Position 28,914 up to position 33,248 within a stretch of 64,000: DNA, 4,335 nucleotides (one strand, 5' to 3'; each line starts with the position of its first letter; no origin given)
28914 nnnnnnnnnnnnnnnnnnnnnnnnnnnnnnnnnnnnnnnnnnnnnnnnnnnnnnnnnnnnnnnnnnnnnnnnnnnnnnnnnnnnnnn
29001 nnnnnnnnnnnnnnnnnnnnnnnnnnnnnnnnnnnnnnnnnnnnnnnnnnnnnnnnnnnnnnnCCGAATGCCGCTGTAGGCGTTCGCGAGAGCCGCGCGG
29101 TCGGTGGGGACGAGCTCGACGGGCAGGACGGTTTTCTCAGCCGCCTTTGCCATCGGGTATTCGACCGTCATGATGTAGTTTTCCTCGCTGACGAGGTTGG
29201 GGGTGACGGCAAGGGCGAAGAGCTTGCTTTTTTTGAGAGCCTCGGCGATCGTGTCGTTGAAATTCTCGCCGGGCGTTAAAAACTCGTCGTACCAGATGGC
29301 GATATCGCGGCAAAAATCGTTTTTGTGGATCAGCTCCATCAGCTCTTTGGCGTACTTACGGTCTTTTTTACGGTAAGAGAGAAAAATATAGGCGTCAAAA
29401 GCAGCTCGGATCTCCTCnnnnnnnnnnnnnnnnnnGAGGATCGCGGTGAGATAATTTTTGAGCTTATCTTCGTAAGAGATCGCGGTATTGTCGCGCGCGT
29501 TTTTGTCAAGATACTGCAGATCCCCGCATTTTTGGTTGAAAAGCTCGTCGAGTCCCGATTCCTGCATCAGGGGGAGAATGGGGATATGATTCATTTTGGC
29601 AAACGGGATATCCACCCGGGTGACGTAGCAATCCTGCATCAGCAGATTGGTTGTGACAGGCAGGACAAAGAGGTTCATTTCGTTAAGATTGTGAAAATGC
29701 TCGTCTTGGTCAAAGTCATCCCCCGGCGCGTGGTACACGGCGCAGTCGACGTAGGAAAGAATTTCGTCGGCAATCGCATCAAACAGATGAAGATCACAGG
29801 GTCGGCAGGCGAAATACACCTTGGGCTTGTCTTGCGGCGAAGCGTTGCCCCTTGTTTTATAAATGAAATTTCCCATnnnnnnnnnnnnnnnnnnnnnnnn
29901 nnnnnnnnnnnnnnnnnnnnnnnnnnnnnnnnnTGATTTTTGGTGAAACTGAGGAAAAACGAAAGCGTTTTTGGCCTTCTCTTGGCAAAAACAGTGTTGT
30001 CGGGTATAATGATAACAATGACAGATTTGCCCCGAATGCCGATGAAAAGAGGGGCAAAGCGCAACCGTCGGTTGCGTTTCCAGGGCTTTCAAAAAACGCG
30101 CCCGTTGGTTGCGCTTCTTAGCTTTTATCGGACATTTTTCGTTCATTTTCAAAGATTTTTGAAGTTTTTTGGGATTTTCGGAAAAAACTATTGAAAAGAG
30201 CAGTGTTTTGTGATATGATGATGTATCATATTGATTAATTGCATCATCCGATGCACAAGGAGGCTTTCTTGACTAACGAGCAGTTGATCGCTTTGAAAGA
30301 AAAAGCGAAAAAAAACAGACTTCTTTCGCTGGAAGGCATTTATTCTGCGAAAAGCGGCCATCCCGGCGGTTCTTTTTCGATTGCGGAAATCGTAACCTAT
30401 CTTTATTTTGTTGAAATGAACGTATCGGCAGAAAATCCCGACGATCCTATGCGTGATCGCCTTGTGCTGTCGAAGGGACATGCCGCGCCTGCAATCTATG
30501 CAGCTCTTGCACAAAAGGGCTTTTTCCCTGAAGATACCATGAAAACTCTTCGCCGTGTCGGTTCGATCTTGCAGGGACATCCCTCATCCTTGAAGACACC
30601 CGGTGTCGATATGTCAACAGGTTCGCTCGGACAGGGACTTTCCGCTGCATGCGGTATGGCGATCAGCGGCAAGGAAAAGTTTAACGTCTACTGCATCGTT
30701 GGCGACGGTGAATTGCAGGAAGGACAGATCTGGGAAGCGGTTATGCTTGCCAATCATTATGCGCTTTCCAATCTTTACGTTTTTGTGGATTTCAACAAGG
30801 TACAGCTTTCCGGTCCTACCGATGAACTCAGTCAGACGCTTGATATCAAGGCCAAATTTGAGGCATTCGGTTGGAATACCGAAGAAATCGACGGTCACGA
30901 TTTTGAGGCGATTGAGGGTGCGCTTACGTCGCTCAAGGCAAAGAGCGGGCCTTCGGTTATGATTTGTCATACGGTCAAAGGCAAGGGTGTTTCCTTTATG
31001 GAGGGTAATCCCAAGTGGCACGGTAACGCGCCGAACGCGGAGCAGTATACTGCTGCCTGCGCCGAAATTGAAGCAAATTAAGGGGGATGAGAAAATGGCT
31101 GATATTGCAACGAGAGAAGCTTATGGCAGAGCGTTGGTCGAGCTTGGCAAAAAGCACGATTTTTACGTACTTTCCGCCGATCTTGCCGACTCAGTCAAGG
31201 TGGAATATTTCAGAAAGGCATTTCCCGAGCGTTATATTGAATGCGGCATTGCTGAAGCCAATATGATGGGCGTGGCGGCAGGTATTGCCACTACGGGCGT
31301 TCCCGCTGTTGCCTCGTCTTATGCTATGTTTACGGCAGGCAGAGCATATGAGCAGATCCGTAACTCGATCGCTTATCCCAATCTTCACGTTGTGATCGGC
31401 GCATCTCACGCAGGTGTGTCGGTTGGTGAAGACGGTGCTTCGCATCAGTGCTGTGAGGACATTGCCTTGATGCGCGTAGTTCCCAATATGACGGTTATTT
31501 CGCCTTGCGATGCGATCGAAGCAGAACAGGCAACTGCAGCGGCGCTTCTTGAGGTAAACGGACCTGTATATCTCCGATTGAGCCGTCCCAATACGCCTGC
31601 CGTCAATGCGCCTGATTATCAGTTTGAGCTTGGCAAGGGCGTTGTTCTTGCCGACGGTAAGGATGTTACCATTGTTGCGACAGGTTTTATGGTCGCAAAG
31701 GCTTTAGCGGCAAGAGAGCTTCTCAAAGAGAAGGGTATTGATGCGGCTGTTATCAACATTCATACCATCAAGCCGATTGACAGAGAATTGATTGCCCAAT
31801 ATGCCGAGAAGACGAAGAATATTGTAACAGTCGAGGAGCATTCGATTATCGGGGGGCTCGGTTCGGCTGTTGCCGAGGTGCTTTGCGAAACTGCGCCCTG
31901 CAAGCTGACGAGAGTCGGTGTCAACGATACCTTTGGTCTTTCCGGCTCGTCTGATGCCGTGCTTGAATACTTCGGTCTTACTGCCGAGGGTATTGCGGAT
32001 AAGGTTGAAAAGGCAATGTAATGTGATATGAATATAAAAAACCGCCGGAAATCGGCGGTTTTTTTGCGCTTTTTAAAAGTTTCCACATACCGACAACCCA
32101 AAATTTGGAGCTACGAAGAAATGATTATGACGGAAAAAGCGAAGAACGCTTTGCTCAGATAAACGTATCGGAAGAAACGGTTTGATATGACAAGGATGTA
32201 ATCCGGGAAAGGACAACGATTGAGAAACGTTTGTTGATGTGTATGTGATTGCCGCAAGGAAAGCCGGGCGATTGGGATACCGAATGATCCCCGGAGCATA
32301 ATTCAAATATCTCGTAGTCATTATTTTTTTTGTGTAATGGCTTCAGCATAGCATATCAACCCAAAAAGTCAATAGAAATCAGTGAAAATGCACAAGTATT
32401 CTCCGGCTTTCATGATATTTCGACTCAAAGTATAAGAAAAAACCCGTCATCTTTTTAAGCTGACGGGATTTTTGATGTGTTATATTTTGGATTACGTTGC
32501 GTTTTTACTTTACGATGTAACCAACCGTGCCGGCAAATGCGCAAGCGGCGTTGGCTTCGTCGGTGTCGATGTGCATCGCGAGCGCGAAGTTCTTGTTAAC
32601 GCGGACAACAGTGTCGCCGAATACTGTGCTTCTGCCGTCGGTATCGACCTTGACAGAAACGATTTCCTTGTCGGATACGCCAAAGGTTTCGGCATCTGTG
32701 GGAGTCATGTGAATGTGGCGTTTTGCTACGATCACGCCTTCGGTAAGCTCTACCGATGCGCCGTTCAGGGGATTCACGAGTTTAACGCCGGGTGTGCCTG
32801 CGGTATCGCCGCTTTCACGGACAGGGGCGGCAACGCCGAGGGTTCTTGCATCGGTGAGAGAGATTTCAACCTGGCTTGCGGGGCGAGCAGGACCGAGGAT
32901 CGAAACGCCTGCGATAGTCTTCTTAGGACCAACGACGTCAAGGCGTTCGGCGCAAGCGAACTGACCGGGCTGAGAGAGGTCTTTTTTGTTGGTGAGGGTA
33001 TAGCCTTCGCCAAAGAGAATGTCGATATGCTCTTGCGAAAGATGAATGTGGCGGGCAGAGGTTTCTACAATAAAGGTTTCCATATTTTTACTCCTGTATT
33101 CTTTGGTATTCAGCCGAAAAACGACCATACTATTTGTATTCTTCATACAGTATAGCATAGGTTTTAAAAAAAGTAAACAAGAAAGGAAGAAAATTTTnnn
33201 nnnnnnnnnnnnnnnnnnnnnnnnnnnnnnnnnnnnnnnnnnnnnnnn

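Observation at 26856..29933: Stand-alone tandem-TIR / Sel1 / TPR protein inserted between housekeeping operons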

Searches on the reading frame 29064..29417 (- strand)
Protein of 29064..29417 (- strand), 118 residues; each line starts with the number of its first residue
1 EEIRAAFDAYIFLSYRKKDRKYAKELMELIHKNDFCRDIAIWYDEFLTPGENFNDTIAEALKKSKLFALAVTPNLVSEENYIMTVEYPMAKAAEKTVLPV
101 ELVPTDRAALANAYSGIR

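Call 87: search_solved_structures(query=A4, max_evalue=10, show_alignments=5)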
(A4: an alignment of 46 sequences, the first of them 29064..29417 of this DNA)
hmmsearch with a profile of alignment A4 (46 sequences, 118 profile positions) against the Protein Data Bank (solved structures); distinct sequences matched with E-value up to 10: 20.
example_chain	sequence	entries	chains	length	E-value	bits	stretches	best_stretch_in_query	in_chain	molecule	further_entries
7uwg_A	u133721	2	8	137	0.0033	20.8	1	39-110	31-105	Molecular chaperone Tir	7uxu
6kp3_A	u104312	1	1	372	0.0058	20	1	17-65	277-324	Programmed cell death 6-interacting protein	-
5wa1_A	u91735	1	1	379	0.0062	19.9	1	17-65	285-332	Programmed cell death 6-interacting protein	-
5v3r_A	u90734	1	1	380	0.0062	19.9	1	17-65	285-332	Programmed cell death 6-interacting protein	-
2oew_A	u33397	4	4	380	0.0062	19.9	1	17-65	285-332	Programmed cell death 6-interacting protein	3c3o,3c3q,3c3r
8g83_A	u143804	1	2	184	0.0069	19.7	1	39-110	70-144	NAD(+) hydrolase AbTIR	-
8p2m_A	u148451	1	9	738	0.028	17.8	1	12-101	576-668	NAD(+) hydrolase tir-1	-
7uxr_A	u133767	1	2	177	0.032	17.6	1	40-109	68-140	TIR domain protein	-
2j67_A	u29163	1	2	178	0.06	16.7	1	10-80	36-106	TOLL LIKE RECEPTOR 10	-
2r02_A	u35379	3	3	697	0.067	16.5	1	19-65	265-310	Programmed cell death 6-interacting protein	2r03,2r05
2xs1_A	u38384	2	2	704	0.068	16.5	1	19-65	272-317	PROGRAMMED CELL DEATH 6-INTERACTING PROTEIN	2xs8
2oev_A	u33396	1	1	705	0.068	16.5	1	19-65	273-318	Programmed cell death 6-interacting protein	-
8p2l_A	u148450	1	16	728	0.29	14.5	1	12-101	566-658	NAD(+) hydrolase SARM1,NAD(+) hydrolase tir-1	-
4om7_A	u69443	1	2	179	0.5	13.7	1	13-81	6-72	Toll-like receptor 6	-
3h16_A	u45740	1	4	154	0.58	13.5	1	39-74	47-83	TIR protein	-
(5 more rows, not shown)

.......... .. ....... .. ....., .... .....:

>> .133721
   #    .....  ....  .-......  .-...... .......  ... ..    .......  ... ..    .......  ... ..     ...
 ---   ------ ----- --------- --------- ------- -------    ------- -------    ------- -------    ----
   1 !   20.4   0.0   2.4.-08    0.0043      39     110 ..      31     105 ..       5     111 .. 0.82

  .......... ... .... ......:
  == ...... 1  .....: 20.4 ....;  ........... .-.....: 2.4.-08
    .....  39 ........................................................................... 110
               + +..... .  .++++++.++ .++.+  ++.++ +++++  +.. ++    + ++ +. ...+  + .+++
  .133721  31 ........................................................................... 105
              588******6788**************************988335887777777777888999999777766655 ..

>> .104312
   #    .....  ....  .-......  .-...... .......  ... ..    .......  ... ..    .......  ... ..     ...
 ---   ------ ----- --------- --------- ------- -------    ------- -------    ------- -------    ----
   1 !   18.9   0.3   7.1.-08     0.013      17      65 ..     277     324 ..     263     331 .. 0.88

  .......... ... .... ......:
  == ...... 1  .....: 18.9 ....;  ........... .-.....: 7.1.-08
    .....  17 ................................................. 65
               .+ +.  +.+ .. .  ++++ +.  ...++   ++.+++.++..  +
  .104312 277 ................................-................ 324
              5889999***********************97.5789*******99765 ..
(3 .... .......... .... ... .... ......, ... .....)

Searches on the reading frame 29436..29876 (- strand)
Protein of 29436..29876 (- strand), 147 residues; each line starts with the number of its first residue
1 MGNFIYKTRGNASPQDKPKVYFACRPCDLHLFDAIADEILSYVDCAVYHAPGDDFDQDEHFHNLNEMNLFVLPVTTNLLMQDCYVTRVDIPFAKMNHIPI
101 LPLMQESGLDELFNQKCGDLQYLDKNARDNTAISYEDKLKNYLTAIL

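Call 88: search_solved_structures(query=A5, max_evalue=10, show_alignments=3)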
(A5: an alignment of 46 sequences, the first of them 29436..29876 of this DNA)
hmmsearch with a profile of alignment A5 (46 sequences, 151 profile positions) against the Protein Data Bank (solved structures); distinct sequences matched with E-value up to 10: 3.
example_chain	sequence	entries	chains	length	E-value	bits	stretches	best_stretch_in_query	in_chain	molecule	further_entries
6xu6_CL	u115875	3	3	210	1.1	12.4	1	59-119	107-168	60S ribosomal protein L13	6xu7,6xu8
4v6w_CL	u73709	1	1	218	1.2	12.3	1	59-119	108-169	60S ribosomal protein L13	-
2h31_A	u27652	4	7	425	1.3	12.2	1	91-127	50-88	Multifunctional protein ADE2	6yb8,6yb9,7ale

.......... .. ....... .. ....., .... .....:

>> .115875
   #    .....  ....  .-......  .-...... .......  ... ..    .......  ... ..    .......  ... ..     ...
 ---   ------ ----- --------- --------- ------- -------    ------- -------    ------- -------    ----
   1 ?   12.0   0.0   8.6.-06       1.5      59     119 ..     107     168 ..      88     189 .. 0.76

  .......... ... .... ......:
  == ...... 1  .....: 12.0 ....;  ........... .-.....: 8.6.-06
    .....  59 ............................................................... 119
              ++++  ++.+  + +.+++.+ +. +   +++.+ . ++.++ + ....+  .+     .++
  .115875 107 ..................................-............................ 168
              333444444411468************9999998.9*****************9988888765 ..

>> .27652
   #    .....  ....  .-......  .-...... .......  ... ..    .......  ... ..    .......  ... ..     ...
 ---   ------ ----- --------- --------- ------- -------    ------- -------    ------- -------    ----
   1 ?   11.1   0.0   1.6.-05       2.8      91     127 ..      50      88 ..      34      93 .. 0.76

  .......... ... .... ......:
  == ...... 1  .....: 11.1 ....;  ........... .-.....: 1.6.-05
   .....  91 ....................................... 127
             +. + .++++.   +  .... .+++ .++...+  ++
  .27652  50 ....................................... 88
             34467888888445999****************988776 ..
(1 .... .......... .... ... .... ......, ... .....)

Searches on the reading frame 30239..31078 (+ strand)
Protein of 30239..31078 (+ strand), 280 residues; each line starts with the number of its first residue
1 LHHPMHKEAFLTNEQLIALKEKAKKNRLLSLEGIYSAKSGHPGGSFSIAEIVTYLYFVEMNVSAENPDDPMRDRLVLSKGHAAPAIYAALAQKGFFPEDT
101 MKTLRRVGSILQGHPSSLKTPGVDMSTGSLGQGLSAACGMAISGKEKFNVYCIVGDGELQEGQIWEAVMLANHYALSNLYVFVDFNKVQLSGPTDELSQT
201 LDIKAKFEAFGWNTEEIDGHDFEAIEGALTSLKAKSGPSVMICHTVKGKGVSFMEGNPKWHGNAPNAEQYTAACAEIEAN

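Call 31: find_related_loci(query=window:30239-31078:+, collection=genome_contigs, flank=8000)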
Query window:30239-31078:+ (280 aa) in genome_contigs; peptide patterns used: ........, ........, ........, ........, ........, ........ (x = any residue, [..] = any of these).
600 stretches matched a pattern (row limit reached: there are more); 591 encode a relative of the query (tblastn E <= 1e-3); the best 80 are kept; 80 distinct loci.
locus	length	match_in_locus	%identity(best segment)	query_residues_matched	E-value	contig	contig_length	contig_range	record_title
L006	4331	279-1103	75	5-279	2e-136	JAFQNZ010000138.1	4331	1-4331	MAG: Clostridia bacterium isolate RGIG1993 Goat_Colon-1__c404007, whole genome shotgun sequence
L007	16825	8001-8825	75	5-279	5e-132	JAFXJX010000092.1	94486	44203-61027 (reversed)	MAG: Clostridia bacterium isolate RGIG6482 Sheep_Rectum.Co__c3096075, whole genome shotgun sequence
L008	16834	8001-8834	58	7-280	9e-104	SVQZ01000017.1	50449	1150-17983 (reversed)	MAG: Oscillospiraceae bacterium isolate SIG630 NODE_3880_length_50449_cov_3.353503, whole genome shotgun sequence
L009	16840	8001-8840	57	5-280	3e-103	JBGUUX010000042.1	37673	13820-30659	MAG: Eubacteriales bacterium isolate fecal_MAG_474 fecal_MAG_474_contig_0042, whole genome shotgun sequence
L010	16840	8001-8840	57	5-280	4e-103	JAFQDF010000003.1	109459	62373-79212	MAG: Clostridia bacterium isolate RGIG1713 Goat_Cecum-2__c53548, whole genome shotgun sequence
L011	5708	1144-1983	57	5-280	2e-102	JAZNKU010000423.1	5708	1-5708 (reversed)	MAG: Eubacteriales bacterium isolate T1900044673_TS20190139.MAGScoT_cleanbin_000051 SGB_1607_k141_1982463, whole genome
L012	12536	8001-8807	58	15-279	4e-102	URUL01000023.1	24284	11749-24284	uncultured Ruminococcus sp. isolate UMGS1362 genome assembly, contig: NODE_544_length_24284_cov_4.696162, whole genome s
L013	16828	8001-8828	57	7-279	9e-102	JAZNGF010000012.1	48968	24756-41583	MAG: Acutalibacteraceae bacterium isolate T1900044708_TS20190174.MAGScoT_cleanbin_000004 SGB_1821_k141_429626, whole gen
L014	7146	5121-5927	58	15-279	1e-101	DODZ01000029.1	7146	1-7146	MAG TPA_asm: Candidatus Apopatosoma intestinale isolate UBA11495 contig_2472, whole genome shotgun sequence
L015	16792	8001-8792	60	19-278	5e-101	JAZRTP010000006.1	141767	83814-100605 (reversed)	MAG: Acutalibacteraceae bacterium isolate T1900045341_YK20190031.MAGScoT_cleanbin_000004 SGB_6654_k141_20809, whole geno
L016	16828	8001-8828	56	7-278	4e-101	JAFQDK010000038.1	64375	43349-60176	MAG: Clostridia bacterium isolate RGIG1718 Goat_Cecum-2__c547951, whole genome shotgun sequence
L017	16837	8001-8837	56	6-280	8e-101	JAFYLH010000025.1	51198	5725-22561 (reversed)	MAG: Clostridia bacterium isolate RGIG7194 Water_buffalos_Cecum-1__c654623, whole genome shotgun sequence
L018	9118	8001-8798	57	11-273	2e-99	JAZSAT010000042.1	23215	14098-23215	MAG: Eubacteriales bacterium isolate T1900044932_TS20190398.MAGScoT_cleanbin_000007 SGB_3427_k141_904081, whole genome s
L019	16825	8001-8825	55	10-280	8e-99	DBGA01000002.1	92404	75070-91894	MAG TPA_asm: Ruminococcaceae bacterium UBA866 UBA866_contig_273, whole genome shotgun sequence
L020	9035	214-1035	53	10-279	7e-99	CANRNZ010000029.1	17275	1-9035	MAG: uncultured Clostridia bacterium isolate Lapin-021__bin5 genome assembly, contig: Lapin-021__NODE_3721_length_17275_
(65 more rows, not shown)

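Call 40: search_protein_families(library=pfam, proteins=[window:30239-31078:+], max_evalue=0.00001)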
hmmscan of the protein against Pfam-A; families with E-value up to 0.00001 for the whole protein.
window:30239-31078:+ (280 aa): 4 families
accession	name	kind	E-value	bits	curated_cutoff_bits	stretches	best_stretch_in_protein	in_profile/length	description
PF00456.26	Transketolase_N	-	6e-53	180.4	22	1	21-269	4-267/334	Transketolase, thiamine diphosphate binding domain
PF13292.11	DXP_synthase_N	-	6e-10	39.3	21.2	1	57-201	46-186/274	1-deoxy-D-xylulose-5-phosphate synthase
PF09364.15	XFP_N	-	1.4e-07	31.1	23.7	1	98-229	108-244/364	XFP N-terminal domain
PF02775.26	TPP_enzyme_C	-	6.8e-06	26.4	21.9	0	126-168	26-66/151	Thiamine pyrophosphate enzyme, C-terminal TPP binding domain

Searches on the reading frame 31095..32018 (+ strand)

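Call 40: search_protein_families(library=pfam, proteins=[window:31095-32018:+], max_evalue=0.00001)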
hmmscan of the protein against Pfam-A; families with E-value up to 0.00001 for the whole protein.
window:31095-32018:+ (308 aa): 4 families
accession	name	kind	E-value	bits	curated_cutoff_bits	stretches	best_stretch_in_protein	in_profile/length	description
PF02779.29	Transket_pyr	-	6.2e-43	146.9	27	1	4-168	3-173/174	Transketolase, pyrimidine binding domain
PF02780.25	Transketolase_C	-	1.9e-34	118.7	25.9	1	180-300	1-124/124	Transketolase, C-terminal domain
PF22613.1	Transketolase_C_1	-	1.1e-08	35.8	27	1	188-296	11-113/113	Transketolase-like TK C-terminal domain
PF17147.9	PFOR_II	-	1.4e-06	29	27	1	190-263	2-75/102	Pyruvate:ferredoxin oxidoreductase core domain II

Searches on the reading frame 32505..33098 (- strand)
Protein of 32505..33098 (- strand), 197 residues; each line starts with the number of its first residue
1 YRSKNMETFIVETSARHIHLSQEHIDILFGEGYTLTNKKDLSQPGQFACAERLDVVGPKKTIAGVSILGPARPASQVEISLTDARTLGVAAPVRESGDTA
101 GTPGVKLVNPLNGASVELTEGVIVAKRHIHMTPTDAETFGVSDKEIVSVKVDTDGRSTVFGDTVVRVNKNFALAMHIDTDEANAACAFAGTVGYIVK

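Call 40: search_protein_families(library=pfam, proteins=[window:32505-33098:-], max_evalue=0.00001)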
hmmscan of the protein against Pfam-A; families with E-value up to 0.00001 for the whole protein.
window:32505-33098:- (197 aa): 1 family
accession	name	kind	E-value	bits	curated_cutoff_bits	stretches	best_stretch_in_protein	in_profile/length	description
PF06130.18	PTAC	-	2.3e-79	265.7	25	1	11-186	2-174/176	Phosphate propanoyltransferase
